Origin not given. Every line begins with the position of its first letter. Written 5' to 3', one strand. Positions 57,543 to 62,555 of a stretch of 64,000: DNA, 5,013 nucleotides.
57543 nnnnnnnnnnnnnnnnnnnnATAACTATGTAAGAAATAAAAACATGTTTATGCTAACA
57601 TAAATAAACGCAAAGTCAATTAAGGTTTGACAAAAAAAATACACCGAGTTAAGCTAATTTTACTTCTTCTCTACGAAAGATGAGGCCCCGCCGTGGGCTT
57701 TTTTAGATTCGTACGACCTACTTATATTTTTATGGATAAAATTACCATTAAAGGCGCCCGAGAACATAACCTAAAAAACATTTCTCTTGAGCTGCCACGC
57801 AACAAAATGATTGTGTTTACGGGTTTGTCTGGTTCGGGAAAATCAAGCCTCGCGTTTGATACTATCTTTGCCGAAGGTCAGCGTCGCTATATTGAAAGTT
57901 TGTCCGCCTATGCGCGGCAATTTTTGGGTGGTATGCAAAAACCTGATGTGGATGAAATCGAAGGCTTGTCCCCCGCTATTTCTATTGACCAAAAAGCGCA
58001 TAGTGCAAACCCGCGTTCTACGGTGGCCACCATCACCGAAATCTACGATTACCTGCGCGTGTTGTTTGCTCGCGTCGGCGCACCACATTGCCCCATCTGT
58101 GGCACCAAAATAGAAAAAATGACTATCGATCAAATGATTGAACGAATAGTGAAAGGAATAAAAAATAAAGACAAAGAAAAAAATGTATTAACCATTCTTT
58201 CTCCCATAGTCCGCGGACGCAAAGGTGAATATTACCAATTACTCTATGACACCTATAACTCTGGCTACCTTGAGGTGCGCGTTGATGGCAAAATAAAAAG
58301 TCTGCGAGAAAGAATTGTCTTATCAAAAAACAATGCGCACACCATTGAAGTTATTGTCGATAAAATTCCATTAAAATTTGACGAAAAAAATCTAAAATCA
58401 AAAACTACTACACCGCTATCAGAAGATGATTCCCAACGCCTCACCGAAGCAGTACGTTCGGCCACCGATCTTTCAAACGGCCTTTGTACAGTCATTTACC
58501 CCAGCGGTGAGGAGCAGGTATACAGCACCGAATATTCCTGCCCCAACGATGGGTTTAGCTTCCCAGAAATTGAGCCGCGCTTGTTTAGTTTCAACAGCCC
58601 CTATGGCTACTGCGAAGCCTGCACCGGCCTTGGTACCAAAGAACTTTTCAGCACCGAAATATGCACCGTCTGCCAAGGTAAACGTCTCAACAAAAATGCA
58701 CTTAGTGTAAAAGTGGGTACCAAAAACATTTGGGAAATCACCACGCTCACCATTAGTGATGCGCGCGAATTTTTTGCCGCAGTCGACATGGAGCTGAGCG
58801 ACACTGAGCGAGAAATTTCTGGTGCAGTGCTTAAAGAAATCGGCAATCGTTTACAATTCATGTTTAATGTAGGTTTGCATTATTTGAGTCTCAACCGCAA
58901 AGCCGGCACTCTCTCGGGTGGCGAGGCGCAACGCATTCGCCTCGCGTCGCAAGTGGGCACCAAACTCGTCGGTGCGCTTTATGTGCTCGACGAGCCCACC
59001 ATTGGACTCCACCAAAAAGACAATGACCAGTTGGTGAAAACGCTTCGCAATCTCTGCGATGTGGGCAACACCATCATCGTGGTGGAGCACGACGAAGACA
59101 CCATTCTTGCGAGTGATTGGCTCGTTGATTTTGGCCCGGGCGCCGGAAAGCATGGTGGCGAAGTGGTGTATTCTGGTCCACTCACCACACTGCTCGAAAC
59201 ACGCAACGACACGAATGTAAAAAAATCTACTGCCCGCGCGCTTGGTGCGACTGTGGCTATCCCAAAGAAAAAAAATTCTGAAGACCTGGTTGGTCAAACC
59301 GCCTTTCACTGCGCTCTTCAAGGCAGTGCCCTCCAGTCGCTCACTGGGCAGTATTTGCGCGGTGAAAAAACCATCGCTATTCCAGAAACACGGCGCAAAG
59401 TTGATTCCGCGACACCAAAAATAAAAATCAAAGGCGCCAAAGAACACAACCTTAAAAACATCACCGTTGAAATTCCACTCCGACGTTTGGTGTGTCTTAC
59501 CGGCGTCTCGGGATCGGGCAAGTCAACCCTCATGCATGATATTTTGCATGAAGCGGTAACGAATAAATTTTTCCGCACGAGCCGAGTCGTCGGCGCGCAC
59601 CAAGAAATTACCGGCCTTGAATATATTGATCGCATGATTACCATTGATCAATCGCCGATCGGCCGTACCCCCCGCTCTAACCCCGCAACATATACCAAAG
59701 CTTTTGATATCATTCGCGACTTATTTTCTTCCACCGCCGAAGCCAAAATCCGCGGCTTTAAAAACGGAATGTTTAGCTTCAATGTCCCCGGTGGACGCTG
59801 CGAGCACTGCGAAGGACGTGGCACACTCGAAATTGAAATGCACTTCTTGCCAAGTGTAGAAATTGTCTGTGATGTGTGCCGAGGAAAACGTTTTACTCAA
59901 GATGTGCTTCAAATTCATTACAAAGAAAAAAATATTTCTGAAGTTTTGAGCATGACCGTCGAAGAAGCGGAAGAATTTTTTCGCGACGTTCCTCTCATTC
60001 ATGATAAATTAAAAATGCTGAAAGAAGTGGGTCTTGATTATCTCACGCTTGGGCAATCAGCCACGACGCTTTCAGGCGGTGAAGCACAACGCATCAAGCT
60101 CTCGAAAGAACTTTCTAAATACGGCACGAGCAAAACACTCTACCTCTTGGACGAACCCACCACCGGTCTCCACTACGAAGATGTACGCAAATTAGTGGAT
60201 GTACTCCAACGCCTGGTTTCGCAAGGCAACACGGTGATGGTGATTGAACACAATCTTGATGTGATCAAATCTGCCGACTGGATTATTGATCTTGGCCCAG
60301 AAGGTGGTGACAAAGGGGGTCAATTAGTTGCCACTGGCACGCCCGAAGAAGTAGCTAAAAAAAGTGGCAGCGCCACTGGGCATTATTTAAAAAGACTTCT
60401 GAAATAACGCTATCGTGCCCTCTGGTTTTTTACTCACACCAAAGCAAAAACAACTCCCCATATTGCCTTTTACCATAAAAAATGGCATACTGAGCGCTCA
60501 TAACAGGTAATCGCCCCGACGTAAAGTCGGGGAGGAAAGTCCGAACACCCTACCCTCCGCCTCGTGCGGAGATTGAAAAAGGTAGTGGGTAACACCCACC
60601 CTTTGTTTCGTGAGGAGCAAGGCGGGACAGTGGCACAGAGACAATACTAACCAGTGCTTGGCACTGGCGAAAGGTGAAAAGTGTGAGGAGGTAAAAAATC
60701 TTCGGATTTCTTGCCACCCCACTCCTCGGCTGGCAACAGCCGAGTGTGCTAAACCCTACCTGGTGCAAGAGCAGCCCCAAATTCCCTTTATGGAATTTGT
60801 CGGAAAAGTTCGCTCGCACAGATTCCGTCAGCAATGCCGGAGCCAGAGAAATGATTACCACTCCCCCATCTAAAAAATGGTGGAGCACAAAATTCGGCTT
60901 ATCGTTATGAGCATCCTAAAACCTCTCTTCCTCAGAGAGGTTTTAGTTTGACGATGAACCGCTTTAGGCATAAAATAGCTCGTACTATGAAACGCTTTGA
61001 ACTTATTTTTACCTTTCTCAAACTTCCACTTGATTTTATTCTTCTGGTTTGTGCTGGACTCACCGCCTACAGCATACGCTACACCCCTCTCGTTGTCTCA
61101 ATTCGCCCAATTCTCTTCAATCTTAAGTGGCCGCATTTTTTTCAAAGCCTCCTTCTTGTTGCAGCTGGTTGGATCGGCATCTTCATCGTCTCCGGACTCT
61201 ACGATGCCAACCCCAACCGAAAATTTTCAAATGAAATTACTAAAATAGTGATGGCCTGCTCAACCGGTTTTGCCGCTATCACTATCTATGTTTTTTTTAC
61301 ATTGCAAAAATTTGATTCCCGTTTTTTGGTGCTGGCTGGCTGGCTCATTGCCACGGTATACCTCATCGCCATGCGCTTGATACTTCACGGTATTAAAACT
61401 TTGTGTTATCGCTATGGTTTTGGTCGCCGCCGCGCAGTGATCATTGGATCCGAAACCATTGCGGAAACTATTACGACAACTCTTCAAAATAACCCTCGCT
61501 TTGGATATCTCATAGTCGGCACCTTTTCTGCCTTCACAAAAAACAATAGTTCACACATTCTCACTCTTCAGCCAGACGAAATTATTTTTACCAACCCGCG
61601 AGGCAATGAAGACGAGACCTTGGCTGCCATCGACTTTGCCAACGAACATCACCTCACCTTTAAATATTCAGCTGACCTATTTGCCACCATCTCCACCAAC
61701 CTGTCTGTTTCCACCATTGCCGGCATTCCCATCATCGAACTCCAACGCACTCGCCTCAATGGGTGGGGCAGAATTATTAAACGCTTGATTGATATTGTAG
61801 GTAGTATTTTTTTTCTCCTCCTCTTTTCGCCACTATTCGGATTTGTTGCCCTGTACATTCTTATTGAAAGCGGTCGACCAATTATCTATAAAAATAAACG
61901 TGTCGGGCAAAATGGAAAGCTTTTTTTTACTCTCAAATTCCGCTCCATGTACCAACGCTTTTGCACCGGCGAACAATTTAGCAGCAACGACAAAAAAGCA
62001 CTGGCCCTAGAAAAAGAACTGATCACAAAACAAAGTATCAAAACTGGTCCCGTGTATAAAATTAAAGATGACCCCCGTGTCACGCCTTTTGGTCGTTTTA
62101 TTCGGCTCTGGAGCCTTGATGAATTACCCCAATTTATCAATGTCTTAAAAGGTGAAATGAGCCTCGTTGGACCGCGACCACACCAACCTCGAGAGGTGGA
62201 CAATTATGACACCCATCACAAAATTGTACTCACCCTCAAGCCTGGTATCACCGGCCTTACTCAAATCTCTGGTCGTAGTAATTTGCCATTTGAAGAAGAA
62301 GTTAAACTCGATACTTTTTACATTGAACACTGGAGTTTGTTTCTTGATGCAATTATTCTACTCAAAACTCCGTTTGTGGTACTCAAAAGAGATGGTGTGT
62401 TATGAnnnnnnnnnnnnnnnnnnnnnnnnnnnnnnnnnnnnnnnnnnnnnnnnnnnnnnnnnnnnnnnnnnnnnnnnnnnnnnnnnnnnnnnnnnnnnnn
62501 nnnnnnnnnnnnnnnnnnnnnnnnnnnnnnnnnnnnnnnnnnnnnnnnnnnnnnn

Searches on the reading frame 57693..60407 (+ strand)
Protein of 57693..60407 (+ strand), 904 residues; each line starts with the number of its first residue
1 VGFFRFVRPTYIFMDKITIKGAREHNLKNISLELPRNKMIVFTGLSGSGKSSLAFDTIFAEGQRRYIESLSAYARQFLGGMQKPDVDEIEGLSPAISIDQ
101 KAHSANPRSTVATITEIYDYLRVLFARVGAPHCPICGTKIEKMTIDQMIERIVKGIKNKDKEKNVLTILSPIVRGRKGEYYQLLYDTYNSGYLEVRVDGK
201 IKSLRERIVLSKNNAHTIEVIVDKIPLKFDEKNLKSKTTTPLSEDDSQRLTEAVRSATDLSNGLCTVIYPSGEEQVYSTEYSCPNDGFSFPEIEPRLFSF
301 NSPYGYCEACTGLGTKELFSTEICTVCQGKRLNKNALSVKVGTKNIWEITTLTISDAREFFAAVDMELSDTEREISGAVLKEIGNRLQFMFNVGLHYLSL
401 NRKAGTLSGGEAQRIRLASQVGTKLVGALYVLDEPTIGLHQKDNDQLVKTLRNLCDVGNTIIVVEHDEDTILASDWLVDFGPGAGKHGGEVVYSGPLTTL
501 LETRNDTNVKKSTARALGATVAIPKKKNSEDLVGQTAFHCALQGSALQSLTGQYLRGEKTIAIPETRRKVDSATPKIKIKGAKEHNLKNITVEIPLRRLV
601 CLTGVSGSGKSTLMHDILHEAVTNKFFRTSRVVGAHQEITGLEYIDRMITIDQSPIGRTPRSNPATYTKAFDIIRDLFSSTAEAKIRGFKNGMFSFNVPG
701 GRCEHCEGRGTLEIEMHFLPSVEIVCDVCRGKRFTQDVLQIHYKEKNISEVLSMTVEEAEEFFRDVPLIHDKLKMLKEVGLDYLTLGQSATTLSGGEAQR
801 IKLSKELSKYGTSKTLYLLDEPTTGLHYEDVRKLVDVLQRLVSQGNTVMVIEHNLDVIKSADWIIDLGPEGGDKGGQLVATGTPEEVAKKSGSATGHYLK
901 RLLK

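Call 34: search_protein_families(library=pfam, proteins=[window:57693-60407:+], max_evalue=0.0001)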
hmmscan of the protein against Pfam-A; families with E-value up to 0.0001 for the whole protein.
window:57693-60407:+ (904 aa): 13 families
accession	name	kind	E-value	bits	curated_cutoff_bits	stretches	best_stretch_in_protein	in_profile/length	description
PF17760.6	UvrA_inter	-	6.1e-23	81.2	23.3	1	147-269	1-107/109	UvrA interaction domain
PF00005.33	ABC_tran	-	9.6e-22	78.5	25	0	754-824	74-137/137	ABC transporter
PF02463.25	SMC_N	-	8e-11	42.2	40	0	14-475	2-206/220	RecF/RecN/SMC N terminal domain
PF13175.12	AAA_15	-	5.5e-08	33.3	32.1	0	804-849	319-365/374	AAA ATPase domain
PF13555.12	AAA_29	-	1.2e-07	31.8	27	0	587-614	12-39/61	P-loop containing region of AAA domain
PF13304.12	AAA_21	-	2.4e-07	31.5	27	0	802-849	247-294/304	AAA domain, putative AbiEii toxin, Type IV TA system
PF03193.22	RsgA_GTPase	-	4.2e-07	30.4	30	0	575-621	85-130/174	RsgA GTPase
PF13191.12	AAA_16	-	2.6e-06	28.5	32.6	0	598-625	25-52/167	AAA ATPase domain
PF20720.3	nSTAND3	-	2e-05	24.8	27.2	0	597-626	17-46/155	Novel STAND NTPase 3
PF20703.3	nSTAND1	-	2.8e-05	24.4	27.1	0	23-55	19-51/379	Novel STAND NTPase 1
PF13671.12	AAA_33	-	7.9e-05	23.4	27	0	599-620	1-22/143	AAA domain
PF13401.12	AAA_22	-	8e-05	23.4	27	0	597-623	5-31/130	AAA domain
PF05729.18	NACHT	-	9.1e-05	22.8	26.7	0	598-628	1-31/167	NACHT domain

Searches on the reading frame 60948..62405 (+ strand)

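Call 34: search_protein_families(library=pfam, proteins=[window:60948-62405:+], max_evalue=0.0001)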
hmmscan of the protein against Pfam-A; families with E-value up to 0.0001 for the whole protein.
window:60948-62405:+ (485 aa): 2 families
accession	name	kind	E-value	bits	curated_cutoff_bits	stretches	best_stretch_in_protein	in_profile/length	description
PF02397.22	Bac_transf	-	7.6e-61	205.2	27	1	278-480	1-179/179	Bacterial sugar transferase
PF13727.12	CoA_binding_3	-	1.2e-08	35.6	25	1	82-202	3-119/175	CoA-binding domain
